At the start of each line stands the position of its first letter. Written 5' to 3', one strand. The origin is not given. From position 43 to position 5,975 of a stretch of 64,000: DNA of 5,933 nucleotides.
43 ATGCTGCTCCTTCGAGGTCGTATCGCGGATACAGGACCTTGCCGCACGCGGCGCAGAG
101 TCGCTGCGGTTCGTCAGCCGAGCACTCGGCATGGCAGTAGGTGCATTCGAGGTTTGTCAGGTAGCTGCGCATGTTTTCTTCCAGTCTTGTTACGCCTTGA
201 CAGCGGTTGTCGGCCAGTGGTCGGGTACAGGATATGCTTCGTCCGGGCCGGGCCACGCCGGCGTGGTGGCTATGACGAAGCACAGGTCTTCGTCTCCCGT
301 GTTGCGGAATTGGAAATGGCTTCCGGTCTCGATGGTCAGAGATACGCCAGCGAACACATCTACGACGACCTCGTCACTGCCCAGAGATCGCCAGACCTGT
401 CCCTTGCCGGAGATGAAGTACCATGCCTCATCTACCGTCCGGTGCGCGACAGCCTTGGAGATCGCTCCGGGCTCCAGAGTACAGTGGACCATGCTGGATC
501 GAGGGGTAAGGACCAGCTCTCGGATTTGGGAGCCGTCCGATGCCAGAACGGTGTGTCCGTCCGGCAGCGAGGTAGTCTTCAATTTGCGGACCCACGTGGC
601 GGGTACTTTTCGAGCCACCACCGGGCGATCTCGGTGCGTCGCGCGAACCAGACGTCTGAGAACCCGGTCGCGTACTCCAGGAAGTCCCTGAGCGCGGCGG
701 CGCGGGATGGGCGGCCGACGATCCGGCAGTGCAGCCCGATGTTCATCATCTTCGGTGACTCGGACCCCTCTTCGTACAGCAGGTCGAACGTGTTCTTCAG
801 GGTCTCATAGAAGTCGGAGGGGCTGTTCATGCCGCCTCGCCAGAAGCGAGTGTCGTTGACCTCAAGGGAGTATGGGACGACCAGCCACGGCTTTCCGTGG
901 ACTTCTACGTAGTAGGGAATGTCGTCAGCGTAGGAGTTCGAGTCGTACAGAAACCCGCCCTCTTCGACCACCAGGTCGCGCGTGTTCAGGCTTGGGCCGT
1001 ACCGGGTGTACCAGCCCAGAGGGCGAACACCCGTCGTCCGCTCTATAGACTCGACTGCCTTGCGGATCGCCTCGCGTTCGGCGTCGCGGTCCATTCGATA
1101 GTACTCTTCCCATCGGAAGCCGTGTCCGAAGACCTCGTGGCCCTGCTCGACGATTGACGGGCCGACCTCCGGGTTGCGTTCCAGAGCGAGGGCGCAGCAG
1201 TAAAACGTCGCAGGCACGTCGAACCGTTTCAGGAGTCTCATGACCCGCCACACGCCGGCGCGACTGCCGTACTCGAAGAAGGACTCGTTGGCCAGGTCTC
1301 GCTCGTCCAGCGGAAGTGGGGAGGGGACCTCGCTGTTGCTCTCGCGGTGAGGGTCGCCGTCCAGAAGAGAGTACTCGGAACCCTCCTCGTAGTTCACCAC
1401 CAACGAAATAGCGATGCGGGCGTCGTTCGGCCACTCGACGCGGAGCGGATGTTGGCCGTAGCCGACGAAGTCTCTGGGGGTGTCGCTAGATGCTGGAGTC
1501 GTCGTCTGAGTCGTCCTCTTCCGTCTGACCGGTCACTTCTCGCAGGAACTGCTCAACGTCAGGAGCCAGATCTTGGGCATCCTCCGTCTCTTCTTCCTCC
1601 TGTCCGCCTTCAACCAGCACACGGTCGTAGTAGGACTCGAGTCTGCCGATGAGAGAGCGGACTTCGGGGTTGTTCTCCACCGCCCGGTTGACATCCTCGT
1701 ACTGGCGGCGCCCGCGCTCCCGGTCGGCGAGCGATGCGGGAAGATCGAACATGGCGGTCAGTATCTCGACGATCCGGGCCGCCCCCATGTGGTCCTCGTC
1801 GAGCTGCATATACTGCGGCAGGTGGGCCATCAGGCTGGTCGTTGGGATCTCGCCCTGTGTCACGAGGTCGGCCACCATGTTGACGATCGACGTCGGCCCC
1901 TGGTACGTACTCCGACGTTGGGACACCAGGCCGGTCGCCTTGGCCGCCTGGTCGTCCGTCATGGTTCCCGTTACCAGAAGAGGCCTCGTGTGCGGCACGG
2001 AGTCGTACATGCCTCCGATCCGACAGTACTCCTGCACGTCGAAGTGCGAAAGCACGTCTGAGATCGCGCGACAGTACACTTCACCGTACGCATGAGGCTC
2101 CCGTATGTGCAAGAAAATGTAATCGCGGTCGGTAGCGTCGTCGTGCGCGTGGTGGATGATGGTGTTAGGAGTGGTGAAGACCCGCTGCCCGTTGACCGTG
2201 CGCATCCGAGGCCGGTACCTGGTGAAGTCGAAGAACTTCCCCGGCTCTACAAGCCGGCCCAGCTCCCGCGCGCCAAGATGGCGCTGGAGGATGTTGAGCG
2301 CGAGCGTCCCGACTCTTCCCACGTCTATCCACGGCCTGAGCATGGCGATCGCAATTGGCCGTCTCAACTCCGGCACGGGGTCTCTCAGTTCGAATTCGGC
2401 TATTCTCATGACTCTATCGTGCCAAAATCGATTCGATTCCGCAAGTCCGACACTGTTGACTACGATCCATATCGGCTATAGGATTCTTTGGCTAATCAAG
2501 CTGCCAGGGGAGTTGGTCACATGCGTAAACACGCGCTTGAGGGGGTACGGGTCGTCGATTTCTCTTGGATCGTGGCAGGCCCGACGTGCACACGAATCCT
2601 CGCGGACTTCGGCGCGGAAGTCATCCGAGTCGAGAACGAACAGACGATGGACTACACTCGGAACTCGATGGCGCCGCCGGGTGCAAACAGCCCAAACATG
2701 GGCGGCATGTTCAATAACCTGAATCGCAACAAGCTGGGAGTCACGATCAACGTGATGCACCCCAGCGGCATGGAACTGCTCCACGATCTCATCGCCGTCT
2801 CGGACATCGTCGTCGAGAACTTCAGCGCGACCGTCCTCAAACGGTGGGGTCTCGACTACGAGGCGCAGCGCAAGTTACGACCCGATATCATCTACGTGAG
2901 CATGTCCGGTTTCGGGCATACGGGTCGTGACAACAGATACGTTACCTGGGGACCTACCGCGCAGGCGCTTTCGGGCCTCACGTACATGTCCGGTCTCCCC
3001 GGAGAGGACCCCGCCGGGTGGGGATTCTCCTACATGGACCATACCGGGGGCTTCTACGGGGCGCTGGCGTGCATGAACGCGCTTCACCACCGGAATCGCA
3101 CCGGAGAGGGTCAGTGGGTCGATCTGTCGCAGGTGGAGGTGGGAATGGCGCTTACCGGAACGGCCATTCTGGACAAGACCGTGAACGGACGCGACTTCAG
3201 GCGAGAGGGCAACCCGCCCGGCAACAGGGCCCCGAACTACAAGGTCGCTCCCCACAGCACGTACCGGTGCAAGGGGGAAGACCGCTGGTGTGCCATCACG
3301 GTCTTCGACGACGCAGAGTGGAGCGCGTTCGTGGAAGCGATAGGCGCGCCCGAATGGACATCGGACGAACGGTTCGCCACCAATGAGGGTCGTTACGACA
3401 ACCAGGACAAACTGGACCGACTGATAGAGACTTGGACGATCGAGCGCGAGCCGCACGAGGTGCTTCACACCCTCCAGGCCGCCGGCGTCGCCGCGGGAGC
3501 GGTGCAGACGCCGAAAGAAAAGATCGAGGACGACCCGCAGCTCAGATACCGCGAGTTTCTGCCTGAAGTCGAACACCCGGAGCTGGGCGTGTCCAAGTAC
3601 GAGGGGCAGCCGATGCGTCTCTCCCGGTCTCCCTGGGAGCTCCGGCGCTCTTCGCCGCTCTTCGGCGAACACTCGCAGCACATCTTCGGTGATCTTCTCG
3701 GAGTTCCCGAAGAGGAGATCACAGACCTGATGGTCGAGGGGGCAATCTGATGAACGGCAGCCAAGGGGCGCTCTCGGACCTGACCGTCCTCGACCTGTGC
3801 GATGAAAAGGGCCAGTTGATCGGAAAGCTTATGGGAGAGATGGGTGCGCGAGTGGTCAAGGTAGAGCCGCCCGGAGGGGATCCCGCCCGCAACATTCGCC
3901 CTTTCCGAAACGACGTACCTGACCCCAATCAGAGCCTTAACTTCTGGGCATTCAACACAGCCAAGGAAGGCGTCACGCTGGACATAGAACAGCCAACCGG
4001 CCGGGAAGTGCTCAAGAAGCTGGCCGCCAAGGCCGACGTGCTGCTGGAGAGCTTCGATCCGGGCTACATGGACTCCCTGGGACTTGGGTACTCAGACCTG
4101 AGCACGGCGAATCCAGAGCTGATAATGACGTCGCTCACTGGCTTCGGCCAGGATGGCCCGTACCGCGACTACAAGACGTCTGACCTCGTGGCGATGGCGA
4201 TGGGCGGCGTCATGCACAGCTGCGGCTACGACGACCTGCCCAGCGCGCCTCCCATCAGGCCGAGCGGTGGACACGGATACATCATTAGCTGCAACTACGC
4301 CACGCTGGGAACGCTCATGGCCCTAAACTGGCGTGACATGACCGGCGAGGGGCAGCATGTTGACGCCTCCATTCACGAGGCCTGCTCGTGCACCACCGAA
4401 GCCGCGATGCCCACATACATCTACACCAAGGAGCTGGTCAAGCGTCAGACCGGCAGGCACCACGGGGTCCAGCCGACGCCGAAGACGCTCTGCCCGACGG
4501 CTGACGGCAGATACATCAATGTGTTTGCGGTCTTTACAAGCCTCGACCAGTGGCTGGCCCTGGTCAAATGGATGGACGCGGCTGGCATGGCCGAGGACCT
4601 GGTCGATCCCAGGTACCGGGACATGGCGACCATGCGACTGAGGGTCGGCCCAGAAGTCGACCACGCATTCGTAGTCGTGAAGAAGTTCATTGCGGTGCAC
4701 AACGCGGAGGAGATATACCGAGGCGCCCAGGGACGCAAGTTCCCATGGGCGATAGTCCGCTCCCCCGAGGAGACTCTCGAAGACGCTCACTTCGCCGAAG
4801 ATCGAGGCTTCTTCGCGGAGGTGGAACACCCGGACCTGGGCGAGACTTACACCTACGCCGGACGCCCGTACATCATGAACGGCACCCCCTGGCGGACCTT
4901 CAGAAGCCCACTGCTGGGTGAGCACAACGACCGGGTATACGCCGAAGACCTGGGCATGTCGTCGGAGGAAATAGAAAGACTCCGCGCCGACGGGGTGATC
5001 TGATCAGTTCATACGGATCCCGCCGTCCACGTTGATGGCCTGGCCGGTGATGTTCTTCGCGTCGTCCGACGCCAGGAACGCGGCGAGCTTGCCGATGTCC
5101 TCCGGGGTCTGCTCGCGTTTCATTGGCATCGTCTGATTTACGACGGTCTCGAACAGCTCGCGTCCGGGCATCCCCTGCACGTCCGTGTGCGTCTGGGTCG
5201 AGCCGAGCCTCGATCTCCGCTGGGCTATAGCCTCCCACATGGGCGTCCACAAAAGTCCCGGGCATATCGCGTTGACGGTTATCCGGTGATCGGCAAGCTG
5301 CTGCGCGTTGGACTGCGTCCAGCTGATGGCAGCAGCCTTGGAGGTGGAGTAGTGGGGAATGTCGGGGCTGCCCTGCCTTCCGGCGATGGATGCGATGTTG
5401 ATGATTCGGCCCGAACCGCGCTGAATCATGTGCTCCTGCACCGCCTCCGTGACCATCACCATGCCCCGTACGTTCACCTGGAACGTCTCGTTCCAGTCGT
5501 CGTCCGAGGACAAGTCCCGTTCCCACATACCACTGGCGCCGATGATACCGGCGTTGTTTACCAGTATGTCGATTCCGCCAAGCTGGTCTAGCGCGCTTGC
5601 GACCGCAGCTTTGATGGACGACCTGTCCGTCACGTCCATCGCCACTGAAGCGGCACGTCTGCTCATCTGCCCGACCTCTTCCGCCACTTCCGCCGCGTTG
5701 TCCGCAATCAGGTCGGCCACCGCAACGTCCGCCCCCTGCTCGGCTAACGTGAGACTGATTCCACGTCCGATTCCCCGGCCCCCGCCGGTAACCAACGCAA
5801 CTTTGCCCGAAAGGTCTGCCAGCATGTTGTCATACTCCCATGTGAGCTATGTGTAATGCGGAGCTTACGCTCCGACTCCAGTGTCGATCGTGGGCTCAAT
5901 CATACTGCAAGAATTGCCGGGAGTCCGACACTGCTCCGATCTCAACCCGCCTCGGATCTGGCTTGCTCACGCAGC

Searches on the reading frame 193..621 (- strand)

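Call 32: search_protein_families(library=pfam, proteins=[window:193-621:-], max_evalue=0.0001)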
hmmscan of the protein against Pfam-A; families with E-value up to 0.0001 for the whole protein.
window:193-621:- (143 aa): 1 family
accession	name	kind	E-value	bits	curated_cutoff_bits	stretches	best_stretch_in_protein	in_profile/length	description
PF07883.17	Cupin_2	-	5.7e-09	36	27.2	1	46-116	2-67/70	Cupin domain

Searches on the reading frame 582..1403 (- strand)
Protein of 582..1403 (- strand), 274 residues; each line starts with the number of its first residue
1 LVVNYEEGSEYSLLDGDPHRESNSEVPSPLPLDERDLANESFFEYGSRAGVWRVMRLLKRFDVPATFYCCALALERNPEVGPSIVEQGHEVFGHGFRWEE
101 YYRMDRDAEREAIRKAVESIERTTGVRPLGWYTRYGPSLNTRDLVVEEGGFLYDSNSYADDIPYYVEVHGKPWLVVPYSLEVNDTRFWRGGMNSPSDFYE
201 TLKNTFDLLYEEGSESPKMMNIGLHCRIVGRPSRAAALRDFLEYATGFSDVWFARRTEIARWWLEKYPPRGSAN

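Call 32: search_protein_families(library=pfam, proteins=[window:582-1403:-], max_evalue=0.0001)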
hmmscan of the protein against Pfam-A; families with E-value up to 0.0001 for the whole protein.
window:582-1403:- (274 aa): 1 family
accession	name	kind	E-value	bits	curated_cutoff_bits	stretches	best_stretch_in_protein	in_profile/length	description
PF01522.26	Polysacc_deac_1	-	2.5e-13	50.5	23.1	1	43-143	13-113/124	Polysaccharide deacetylase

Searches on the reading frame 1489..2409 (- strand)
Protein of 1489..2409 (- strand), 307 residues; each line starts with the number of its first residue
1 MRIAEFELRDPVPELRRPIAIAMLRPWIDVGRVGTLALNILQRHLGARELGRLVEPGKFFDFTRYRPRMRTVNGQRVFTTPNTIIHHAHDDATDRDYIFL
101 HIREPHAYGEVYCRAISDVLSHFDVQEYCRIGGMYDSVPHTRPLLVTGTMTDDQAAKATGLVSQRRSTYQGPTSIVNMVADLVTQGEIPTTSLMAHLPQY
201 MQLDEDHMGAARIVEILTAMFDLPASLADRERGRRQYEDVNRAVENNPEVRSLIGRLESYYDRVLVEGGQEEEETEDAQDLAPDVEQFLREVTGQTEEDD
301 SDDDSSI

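Call 32: search_protein_families(library=pfam, proteins=[window:1489-2409:-], max_evalue=0.0001)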
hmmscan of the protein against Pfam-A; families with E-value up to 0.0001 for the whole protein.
window:1489-2409:- (307 aa): 1 family
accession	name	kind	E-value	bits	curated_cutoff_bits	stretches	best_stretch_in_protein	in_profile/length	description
PF09754.15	PAC2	-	1.3e-32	113.8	25.8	1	24-228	2-198/215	PAC2 family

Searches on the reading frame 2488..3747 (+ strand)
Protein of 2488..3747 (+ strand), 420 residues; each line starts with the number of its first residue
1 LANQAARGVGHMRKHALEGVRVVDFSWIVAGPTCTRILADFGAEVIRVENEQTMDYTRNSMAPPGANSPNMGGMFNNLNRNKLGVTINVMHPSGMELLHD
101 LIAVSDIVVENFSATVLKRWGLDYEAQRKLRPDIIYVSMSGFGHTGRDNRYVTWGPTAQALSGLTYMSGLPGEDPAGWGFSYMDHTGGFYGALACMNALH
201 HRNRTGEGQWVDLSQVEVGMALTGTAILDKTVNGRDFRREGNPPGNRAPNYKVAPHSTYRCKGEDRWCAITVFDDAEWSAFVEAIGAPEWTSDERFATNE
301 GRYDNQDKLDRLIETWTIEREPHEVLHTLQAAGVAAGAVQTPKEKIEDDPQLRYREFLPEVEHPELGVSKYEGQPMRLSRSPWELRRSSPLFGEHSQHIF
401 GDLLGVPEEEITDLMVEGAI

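Call 22: search_protein_families(library=pfam, proteins=[window:2488-3747:+], max_evalue=0.001)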
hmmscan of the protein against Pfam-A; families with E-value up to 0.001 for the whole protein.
window:2488-3747:+ (420 aa): 1 family
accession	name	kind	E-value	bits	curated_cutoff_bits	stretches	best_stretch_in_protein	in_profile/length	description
PF02515.22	CoA_transf_3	-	3.2e-110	369.1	23.3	1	17-396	1-366/366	CoA-transferase family III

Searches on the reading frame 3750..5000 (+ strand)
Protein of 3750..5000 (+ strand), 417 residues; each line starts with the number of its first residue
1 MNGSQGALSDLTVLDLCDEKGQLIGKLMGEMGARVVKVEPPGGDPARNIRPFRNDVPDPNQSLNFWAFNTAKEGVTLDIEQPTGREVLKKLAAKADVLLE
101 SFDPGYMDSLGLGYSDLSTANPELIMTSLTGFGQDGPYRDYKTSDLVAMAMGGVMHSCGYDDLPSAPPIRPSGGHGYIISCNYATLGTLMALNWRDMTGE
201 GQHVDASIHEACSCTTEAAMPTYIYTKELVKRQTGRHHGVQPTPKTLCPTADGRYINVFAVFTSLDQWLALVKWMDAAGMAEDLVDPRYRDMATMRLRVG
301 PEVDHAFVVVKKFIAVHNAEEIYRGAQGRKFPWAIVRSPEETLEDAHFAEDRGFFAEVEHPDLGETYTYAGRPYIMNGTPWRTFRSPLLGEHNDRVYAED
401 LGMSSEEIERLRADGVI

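Call 22: search_protein_families(library=pfam, proteins=[window:3750-5000:+], max_evalue=0.001)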
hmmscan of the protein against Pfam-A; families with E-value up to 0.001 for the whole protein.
window:3750-5000:+ (417 aa): 1 family
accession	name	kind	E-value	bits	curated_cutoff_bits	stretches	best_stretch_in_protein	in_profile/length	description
PF02515.22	CoA_transf_3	-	7.1e-81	272.6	23.3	1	8-393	1-366/366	CoA-transferase family III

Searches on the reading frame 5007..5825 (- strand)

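Call 22: search_protein_families(library=pfam, proteins=[window:5007-5825:-], max_evalue=0.001)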
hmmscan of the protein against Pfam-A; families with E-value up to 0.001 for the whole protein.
window:5007-5825:- (273 aa): 4 families
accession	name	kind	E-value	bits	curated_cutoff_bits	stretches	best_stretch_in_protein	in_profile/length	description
PF00106.31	adh_short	-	3.4e-61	206.6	26.6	1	8-202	1-192/195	short chain dehydrogenase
PF13561.12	adh_short_C2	-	1.1e-59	202.3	27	2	17-206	6-190/236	Enoyl-(Acyl carrier protein) reductase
PF08659.16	KR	-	2e-10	41.3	22.6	1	10-168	3-158/180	KR domain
PF01370.27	Epimerase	-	1.4e-05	25.1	20.9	1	10-169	1-152/240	NAD dependent epimerase/dehydratase family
